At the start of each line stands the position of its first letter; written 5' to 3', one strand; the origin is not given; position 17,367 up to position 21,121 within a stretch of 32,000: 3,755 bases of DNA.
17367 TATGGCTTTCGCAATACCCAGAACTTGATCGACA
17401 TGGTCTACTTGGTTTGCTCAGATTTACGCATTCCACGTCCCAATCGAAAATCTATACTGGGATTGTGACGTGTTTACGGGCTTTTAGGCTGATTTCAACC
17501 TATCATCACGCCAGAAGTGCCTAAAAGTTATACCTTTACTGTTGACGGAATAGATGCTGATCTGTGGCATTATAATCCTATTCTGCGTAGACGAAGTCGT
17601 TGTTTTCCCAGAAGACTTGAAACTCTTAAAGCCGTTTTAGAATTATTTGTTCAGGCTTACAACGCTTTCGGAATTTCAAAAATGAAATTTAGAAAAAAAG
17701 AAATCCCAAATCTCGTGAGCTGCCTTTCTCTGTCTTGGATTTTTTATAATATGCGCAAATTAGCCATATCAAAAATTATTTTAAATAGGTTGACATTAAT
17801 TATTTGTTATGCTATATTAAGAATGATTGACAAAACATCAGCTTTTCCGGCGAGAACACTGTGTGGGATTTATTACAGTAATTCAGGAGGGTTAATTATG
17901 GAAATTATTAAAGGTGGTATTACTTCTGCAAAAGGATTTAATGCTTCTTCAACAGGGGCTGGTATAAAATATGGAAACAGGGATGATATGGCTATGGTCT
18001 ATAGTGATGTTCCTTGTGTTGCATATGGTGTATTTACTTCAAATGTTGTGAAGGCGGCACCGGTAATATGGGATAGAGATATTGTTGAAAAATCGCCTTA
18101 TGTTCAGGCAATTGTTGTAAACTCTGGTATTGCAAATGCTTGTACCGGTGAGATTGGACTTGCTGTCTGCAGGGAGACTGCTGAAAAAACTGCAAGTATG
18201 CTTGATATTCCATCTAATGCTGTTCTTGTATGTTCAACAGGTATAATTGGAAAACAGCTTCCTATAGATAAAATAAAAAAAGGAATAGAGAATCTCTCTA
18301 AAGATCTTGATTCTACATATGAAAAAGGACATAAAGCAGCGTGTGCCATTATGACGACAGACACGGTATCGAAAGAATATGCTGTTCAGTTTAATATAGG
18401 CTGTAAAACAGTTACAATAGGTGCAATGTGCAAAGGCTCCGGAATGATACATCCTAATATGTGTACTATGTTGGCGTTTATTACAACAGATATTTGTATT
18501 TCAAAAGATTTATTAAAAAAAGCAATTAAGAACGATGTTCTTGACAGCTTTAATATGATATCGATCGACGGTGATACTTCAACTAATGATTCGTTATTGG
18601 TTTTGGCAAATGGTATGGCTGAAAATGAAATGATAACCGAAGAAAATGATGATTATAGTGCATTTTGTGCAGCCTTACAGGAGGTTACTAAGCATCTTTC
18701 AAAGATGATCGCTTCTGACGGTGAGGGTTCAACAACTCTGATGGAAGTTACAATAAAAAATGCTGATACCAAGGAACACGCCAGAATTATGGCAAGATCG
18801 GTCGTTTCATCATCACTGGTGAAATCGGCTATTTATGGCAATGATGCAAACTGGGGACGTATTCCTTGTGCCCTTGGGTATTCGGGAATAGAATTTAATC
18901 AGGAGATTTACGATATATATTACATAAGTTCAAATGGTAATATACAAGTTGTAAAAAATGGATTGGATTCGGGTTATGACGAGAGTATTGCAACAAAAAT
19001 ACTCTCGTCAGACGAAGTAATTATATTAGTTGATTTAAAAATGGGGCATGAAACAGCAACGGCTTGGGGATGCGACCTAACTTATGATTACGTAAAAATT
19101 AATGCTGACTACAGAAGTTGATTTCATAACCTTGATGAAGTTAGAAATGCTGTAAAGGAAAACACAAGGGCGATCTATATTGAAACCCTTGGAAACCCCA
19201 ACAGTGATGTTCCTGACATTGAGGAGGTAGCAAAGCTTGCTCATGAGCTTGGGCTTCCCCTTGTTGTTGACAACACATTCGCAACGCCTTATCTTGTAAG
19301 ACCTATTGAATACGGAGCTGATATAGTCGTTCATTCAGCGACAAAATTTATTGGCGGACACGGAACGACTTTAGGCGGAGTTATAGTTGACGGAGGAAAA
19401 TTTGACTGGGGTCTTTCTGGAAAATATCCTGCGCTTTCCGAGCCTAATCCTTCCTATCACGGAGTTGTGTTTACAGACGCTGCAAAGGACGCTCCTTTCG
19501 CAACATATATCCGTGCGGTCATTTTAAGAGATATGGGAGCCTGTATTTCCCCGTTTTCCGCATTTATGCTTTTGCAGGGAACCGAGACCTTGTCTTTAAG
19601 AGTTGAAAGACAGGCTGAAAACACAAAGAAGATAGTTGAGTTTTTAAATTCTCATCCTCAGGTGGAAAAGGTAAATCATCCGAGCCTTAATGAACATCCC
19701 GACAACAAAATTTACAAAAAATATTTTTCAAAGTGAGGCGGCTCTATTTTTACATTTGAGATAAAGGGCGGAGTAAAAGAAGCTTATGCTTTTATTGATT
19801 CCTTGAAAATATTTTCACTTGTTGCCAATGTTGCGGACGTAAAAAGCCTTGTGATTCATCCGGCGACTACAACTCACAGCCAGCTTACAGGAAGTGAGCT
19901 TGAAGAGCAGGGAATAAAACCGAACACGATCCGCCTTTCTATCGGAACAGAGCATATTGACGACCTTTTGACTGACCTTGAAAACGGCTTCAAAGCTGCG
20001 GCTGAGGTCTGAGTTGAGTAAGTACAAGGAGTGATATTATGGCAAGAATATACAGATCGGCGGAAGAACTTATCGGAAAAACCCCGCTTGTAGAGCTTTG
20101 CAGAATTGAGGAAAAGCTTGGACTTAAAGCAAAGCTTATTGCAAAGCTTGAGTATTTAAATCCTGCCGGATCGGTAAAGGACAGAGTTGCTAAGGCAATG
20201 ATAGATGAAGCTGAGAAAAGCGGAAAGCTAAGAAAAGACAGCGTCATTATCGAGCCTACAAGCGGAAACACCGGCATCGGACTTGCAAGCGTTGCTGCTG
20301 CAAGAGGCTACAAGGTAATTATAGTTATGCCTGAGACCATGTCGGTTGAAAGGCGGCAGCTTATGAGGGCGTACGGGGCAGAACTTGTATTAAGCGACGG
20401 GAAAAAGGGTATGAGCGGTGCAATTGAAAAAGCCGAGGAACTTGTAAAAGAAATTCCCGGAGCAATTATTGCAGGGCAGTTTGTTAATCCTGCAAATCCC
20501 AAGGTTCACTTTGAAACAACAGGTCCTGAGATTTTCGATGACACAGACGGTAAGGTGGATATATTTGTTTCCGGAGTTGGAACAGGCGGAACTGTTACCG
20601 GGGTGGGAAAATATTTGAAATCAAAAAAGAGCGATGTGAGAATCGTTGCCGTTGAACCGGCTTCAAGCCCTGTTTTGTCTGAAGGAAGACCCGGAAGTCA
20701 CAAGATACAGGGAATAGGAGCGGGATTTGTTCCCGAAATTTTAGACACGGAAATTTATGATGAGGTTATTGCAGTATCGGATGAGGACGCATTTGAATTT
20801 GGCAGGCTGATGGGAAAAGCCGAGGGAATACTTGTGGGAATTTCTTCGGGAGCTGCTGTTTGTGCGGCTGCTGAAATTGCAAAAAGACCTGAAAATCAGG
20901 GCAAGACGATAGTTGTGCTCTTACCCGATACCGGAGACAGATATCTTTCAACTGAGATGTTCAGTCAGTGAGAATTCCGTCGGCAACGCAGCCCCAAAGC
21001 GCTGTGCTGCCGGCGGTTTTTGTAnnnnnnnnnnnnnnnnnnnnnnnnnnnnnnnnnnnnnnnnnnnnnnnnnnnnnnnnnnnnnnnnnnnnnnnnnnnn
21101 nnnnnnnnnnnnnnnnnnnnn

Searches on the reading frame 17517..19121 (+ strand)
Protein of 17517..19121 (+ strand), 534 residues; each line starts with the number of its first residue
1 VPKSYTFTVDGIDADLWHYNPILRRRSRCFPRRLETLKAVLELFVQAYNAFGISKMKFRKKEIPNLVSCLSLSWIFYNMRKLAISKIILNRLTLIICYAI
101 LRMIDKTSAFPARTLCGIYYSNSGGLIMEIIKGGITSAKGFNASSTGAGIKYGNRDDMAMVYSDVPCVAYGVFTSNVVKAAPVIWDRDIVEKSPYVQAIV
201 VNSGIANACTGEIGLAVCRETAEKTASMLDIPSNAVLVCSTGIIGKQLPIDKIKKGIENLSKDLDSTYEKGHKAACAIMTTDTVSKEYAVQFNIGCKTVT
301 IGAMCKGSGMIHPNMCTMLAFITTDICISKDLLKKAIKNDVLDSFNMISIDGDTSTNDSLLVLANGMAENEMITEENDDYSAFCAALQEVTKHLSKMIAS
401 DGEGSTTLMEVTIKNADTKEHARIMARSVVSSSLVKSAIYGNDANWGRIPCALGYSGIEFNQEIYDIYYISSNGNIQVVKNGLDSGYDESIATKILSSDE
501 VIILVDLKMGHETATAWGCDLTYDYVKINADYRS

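Call 78: search_protein_families(library=pfam, proteins=[window:17517-19121:+], max_evalue=0.0001)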
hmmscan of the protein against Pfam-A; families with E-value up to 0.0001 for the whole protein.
window:17517-19121:+ (534 aa): 1 family
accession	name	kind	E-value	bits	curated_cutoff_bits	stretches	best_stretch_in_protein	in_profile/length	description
PF01960.23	ArgJ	-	3.3e-150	500.5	32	1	143-534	2-377/377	ArgJ family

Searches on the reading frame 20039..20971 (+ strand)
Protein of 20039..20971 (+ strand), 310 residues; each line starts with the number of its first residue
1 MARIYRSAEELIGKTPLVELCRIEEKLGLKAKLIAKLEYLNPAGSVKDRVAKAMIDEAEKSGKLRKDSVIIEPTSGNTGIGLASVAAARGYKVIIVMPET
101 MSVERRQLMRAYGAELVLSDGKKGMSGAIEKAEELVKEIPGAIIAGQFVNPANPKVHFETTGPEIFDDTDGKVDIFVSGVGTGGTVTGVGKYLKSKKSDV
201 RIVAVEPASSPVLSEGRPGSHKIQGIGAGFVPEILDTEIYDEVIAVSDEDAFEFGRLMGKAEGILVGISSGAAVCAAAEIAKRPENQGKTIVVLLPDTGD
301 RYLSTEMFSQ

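Call 78: search_protein_families(library=pfam, proteins=[window:20039-20971:+], max_evalue=0.0001)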
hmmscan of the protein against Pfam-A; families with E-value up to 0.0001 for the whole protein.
window:20039-20971:+ (310 aa): 1 family
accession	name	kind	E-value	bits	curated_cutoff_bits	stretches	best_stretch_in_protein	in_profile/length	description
PF00291.31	PALP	-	4.2e-81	272.9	35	1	10-297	3-295/295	Pyridoxal-phosphate dependent enzyme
